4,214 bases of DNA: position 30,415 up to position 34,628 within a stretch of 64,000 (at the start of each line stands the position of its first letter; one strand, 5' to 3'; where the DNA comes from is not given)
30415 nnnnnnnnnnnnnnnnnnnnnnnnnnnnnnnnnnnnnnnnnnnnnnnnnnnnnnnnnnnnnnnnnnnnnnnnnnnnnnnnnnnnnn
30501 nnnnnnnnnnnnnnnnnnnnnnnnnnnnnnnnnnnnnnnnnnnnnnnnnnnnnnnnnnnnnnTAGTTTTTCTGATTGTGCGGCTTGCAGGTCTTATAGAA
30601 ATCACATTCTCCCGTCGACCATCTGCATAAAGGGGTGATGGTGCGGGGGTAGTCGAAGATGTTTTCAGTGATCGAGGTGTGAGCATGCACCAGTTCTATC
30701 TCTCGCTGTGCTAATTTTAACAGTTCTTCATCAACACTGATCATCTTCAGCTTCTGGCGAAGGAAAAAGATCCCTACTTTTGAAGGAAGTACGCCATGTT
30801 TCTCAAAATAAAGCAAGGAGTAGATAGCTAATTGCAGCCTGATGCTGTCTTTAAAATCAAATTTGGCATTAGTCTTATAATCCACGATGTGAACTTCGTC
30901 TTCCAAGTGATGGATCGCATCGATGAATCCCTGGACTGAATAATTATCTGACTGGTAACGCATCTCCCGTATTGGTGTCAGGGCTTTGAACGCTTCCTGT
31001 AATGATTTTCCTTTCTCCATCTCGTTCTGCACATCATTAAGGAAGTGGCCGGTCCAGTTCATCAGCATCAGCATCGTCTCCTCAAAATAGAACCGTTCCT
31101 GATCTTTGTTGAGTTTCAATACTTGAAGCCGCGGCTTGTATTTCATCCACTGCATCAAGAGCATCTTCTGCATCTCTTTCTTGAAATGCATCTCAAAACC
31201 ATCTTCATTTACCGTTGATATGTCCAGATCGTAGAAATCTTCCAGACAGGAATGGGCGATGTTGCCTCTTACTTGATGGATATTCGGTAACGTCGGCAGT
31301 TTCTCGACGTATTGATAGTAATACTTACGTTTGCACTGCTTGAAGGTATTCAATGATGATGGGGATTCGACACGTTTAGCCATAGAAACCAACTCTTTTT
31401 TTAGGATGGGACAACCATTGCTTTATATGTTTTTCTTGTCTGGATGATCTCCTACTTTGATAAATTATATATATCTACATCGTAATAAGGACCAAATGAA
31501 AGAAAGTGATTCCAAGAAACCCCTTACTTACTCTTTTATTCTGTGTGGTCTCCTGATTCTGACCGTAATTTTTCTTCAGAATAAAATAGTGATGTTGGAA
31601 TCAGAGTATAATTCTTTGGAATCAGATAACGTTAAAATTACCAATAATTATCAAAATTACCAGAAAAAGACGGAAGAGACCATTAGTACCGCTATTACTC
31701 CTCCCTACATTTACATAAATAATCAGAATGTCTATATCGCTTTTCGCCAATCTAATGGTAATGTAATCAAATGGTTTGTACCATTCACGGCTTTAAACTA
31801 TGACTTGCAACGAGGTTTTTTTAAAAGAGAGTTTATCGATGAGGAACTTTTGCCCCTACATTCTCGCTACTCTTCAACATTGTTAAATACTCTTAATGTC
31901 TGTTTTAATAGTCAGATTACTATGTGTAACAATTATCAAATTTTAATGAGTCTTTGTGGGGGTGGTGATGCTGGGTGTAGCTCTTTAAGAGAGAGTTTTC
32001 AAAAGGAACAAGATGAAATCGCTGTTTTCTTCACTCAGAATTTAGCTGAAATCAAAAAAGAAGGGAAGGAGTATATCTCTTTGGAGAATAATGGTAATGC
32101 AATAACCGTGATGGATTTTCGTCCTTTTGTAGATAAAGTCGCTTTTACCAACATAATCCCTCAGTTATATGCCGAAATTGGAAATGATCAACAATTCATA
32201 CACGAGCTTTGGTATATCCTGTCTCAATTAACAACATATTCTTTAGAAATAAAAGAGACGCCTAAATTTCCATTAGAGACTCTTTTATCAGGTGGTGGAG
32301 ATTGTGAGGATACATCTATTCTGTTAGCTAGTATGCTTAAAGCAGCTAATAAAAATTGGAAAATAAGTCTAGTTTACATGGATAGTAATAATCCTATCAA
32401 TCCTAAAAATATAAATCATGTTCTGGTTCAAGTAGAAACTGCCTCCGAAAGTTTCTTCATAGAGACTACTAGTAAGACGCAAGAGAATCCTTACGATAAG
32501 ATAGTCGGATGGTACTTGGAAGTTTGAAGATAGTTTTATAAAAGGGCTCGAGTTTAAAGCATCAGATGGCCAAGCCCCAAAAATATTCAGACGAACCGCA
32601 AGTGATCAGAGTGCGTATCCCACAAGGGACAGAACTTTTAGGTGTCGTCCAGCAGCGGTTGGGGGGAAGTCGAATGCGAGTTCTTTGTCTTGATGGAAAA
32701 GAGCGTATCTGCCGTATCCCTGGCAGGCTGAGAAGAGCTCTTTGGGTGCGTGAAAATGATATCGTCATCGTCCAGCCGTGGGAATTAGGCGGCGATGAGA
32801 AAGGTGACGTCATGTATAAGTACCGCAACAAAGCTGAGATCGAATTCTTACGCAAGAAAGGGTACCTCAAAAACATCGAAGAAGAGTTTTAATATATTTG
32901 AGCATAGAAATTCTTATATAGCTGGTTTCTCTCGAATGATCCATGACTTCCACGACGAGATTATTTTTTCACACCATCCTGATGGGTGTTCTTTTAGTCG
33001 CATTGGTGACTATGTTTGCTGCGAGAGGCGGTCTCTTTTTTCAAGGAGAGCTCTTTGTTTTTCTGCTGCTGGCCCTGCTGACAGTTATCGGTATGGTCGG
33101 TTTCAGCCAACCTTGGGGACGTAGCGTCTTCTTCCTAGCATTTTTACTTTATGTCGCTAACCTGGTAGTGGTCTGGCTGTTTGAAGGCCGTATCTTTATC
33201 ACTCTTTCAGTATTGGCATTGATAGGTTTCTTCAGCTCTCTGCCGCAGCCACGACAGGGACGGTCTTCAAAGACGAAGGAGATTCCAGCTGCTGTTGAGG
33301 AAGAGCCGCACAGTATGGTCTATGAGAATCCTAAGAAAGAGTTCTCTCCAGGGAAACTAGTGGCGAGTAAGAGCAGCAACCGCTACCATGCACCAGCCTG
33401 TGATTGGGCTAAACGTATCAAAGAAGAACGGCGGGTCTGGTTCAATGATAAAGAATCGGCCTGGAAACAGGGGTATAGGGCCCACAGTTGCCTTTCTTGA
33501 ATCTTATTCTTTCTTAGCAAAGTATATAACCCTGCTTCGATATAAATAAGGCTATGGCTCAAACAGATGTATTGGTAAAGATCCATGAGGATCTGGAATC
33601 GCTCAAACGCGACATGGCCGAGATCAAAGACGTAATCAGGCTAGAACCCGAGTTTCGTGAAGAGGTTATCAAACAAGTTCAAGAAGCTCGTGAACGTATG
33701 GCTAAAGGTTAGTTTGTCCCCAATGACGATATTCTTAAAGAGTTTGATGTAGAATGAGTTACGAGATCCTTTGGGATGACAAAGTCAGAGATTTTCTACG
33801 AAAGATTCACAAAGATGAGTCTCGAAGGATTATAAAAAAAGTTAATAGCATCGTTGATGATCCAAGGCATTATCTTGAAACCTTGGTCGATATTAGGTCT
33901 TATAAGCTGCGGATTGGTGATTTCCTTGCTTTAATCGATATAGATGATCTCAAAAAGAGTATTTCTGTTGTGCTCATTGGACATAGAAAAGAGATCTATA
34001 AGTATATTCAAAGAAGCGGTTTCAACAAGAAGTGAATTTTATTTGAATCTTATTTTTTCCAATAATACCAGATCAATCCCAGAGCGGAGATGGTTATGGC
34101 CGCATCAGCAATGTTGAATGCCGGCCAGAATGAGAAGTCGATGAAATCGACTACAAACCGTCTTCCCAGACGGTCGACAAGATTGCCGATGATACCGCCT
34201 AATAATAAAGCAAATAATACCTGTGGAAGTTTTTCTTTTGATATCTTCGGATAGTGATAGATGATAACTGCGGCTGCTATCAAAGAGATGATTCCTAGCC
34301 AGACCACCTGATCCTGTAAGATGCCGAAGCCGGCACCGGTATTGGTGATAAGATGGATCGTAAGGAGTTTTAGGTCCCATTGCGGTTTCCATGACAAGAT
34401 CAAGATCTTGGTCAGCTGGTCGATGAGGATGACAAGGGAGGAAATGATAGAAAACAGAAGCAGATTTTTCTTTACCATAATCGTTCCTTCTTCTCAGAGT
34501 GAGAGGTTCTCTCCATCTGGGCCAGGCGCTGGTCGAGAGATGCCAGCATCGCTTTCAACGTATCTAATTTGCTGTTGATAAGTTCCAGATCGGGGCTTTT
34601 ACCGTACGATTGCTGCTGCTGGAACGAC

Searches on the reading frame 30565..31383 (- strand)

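Call 74: search_protein_families(library=pfam, proteins=[window:30565-31383:-], max_evalue=0.001)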
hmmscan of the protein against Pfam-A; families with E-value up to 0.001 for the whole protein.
window:30565-31383:- (273 aa): 3 families
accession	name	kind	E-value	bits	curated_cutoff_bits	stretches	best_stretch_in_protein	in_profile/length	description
PF12705.13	PDDEXK_1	-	1.7e-23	84.3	22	1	7-266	3-246/247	PD-(D/E)XK nuclease superfamily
PF01930.23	Cas_Cas4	-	4.8e-06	27.2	22.7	1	112-235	21-134/160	Domain of unknown function DUF83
PF08696.17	Dna2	-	5.9e-06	26.6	22.4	1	10-157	60-201/204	DNA replication factor Dna2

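Call 75: search_protein_families(library=padloc, proteins=[window:30565-31383:-], max_evalue=0.001)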
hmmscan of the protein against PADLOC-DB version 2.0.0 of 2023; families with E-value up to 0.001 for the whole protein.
window:30565-31383:- (273 aa): 14 families
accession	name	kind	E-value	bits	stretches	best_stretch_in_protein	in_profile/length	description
PDLC02034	Cas4d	-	1.8e-13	48.6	1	135-271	57-185/192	-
PDLC00943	Cas4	-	3e-13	48.1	1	119-267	28-179/180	CRISPR-associated protein Cas4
PDLC01250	Cas4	-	5.9e-13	47.4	1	117-235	28-144/168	"CAS-I,CAS-II,CAS-III,CAS-IV,CAS-V,CAS-VI; acquisition_associated"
PDLC00059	DruK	-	2.2e-11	41.5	1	125-248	99-222/326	PD-(D/E)XK nuclease superfamily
PDLC00060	DruK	-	5.4e-10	37.1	1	7-269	3-262/347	PD-(D/E)XK nuclease superfamily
PDLC00944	Cas4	-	4.5e-09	34.7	1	118-229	28-146/177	Cas4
PDLC01447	Cas4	-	9.4e-09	33.9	1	109-268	30-159/161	"CAS-I,CAS-II,CAS-III,CAS-IV,CAS-V,CAS-VI; acquisition_associated"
PDLC02410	Aga_Cas4-like_Nuc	-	2.1e-08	32.3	1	133-267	117-251/255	Class II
PDLC02083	Cas4_II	-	5.5e-08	31.4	1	115-266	39-183/186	-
PDLC01747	Cas1g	-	2.2e-07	27.8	1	129-253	48-167/523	-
PDLC02035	Cas4d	-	2.4e-07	28.4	1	122-229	36-144/196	-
PDLC02087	Cas4b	-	1.4e-05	23.2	1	146-242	70-168/189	-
PDLC02406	Aga_Cas4-like_Nuc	-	1.5e-05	22.7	0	122-190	144-210/308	Class II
PDLC01773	Cas4c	-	2e-05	22.1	1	129-270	65-197/229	-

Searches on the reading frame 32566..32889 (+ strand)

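Call 74: search_protein_families(library=pfam, proteins=[window:32566-32889:+], max_evalue=0.001)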
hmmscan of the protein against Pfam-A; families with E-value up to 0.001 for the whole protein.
window:32566-32889:+ (108 aa): 1 family
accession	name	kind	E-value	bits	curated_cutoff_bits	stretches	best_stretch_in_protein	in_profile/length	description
PF01176.25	eIF-1a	-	1.8e-18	66.3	30.2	1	23-85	2-64/64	Translation initiation factor 1A / IF-1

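Call 75: search_protein_families(library=padloc, proteins=[window:32566-32889:+], max_evalue=0.001)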
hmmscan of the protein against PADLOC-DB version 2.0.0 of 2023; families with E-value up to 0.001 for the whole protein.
window:32566-32889:+ (108 aa): 0 families

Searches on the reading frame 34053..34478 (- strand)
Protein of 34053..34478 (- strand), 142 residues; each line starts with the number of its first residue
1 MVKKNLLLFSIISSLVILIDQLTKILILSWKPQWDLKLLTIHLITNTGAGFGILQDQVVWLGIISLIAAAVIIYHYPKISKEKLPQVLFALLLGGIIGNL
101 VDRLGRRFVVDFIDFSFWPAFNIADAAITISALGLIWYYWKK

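Call 74: search_protein_families(library=pfam, proteins=[window:34053-34478:-], max_evalue=0.001)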
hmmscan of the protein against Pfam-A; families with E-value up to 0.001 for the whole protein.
window:34053-34478:- (142 aa): 1 family
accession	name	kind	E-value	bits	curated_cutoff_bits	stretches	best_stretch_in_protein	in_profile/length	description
PF01252.23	Peptidase_A8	-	2e-30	106.3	25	1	13-139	2-140/142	Signal peptidase (SPase) II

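Call 75: search_protein_families(library=padloc, proteins=[window:34053-34478:-], max_evalue=0.001)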
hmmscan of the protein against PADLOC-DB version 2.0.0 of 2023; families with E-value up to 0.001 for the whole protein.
window:34053-34478:- (142 aa): 0 families
